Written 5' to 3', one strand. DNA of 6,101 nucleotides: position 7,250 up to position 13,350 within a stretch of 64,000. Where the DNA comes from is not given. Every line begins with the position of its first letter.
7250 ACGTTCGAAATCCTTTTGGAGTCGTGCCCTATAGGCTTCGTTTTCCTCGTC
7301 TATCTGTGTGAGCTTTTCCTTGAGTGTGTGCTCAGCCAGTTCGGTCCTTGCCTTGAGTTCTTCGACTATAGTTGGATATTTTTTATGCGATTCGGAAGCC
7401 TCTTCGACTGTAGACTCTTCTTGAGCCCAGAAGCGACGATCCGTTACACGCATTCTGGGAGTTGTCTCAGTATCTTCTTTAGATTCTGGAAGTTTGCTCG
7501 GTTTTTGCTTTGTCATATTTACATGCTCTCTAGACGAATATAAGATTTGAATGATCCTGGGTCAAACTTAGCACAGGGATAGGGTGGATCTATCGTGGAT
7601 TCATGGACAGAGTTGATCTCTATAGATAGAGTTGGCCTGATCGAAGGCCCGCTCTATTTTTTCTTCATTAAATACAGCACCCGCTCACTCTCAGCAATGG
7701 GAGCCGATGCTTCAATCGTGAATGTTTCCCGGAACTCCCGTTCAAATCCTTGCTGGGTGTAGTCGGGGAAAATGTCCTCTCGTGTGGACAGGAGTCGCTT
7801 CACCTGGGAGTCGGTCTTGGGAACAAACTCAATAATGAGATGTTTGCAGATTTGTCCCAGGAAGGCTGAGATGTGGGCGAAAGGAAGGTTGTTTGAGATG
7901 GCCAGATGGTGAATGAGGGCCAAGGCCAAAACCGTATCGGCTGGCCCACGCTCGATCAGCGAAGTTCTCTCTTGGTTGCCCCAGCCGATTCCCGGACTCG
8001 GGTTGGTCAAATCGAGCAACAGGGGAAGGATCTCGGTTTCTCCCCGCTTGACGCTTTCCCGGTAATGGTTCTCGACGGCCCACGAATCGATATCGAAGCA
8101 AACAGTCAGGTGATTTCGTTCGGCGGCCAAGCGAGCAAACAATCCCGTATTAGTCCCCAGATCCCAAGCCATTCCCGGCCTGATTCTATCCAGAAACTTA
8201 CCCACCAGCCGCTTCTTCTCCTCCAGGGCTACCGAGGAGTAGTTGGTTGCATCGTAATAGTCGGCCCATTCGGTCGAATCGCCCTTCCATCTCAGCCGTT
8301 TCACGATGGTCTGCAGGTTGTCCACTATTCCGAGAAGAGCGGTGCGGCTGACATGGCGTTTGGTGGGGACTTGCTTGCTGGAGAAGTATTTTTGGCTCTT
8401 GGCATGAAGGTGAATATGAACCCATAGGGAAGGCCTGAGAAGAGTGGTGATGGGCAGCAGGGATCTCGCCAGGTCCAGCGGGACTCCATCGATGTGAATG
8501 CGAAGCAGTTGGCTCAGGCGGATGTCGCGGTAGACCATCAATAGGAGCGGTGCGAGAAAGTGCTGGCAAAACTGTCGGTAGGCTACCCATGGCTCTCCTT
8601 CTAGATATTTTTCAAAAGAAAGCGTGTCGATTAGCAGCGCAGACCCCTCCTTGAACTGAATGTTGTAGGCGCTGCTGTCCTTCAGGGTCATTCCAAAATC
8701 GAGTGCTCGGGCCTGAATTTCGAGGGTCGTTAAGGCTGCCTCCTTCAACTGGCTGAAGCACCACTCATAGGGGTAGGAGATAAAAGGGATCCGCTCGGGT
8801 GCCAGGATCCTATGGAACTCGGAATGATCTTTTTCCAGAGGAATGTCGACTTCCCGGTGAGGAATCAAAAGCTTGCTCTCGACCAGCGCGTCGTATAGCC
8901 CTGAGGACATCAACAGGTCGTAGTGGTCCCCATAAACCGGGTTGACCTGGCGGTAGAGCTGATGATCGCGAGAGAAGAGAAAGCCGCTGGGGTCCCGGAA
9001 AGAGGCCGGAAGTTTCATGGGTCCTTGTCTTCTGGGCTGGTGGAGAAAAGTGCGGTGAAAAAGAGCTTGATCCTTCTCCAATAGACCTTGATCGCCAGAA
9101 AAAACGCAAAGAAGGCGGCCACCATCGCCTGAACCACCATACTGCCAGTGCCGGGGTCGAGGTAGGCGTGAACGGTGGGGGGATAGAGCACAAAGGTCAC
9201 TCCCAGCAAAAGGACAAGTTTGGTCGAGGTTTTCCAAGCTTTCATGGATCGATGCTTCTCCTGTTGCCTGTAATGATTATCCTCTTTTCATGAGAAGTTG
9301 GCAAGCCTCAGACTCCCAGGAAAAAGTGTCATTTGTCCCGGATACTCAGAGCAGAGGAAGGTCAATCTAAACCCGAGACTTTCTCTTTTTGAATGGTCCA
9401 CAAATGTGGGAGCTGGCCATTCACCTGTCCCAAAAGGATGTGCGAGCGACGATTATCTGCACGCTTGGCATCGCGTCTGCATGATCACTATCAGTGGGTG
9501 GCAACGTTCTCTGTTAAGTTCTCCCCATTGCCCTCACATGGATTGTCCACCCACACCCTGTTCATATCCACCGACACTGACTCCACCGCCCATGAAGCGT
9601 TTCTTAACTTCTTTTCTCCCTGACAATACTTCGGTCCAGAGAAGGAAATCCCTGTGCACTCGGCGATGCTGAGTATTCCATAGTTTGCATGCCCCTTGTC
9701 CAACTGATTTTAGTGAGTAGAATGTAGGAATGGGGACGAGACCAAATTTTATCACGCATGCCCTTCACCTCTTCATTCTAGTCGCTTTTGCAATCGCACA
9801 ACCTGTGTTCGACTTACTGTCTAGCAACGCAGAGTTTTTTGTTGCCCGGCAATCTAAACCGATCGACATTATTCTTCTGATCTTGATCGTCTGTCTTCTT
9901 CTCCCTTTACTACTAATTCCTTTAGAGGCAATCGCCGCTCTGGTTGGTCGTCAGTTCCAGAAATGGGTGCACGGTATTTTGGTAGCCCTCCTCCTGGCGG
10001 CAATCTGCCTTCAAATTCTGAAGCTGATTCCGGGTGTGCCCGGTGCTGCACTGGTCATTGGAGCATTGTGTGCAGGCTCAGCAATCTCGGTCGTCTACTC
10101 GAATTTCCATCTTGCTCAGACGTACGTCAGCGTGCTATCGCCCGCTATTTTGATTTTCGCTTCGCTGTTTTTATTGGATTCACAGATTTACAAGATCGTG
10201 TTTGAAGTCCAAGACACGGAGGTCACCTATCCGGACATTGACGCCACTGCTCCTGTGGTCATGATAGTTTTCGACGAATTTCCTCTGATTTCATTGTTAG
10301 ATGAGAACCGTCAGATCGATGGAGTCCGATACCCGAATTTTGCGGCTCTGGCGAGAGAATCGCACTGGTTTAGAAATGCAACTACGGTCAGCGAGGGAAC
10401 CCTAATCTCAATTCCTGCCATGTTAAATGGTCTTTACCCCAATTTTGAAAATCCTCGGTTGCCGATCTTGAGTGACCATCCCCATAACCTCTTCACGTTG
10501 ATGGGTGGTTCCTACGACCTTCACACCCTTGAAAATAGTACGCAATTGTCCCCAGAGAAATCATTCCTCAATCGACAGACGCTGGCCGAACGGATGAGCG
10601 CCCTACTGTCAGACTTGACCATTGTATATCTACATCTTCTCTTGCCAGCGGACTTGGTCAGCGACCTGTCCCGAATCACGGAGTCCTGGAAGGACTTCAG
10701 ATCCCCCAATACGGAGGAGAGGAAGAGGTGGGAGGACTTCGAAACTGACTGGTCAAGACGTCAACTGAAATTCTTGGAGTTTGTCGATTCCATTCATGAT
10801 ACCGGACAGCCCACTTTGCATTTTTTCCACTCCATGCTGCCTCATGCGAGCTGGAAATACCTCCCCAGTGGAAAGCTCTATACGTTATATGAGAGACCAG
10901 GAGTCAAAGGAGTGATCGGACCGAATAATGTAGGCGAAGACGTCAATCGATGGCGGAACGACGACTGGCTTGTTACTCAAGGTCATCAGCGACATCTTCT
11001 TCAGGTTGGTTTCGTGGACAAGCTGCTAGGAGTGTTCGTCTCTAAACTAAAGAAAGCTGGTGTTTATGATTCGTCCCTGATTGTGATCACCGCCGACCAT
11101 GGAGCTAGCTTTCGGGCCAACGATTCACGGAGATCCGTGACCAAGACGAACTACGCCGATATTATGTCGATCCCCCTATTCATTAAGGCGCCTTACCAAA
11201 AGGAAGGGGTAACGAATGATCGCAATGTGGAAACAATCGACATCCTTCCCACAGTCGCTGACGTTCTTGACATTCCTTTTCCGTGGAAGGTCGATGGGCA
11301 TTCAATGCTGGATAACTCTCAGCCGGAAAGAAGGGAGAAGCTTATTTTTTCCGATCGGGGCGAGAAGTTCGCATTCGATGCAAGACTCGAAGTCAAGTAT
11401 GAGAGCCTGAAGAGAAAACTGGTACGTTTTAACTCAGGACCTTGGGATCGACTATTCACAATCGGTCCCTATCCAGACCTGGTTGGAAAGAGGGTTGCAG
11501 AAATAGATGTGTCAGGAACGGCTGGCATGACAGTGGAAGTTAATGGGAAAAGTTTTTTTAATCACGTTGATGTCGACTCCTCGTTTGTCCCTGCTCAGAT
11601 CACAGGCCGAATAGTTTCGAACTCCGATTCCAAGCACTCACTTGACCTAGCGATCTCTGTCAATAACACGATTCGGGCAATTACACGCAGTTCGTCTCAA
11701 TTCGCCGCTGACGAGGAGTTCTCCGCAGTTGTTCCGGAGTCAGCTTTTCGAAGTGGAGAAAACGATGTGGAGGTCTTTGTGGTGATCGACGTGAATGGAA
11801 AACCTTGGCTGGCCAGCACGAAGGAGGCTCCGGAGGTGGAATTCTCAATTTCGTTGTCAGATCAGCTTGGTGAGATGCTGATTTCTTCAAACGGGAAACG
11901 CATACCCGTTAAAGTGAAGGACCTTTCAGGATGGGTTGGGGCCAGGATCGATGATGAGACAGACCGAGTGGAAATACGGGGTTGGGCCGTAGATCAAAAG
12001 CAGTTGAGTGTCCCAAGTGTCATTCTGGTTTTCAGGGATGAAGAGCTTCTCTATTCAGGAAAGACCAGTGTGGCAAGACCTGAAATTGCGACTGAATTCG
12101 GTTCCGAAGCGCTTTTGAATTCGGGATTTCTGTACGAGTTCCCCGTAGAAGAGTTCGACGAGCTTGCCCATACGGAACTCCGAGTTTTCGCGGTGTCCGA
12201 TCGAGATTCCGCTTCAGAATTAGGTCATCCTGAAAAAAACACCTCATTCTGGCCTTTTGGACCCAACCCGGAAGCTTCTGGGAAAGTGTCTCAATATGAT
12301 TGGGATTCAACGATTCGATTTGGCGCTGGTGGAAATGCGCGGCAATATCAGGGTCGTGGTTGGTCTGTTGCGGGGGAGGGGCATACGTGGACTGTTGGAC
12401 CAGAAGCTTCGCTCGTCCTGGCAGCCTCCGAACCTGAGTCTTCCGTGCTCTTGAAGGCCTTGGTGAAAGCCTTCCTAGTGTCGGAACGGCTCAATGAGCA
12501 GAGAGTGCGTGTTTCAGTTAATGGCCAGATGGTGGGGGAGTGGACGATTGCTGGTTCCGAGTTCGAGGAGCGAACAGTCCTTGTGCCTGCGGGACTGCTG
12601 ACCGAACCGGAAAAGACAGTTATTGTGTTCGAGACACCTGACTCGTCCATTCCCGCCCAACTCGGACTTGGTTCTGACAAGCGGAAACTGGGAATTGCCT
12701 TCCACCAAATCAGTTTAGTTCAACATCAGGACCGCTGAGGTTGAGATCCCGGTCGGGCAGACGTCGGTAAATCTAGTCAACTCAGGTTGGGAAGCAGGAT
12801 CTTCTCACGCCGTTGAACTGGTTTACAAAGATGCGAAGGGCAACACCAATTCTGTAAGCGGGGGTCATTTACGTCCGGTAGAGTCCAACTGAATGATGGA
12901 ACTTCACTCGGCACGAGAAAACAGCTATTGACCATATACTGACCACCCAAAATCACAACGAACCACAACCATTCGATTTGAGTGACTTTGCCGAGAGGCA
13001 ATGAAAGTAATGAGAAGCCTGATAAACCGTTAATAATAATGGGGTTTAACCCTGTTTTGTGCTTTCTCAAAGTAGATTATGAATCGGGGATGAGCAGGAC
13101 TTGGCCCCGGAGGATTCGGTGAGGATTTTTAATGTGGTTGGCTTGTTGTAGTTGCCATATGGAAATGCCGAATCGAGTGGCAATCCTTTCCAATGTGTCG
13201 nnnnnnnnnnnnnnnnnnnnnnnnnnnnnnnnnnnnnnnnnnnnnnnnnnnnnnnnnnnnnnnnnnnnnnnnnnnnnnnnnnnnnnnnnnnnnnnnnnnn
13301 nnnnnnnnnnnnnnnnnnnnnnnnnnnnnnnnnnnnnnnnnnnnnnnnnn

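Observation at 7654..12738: Three-gene envelope-modification module between grpE and mltD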

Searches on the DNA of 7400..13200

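Call 67: search_rna_families(source=window, start=7400, end=13200, threshold=evalue, max_evalue=1)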
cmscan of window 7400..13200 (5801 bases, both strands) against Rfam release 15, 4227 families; matches with E-value up to 1: 0.
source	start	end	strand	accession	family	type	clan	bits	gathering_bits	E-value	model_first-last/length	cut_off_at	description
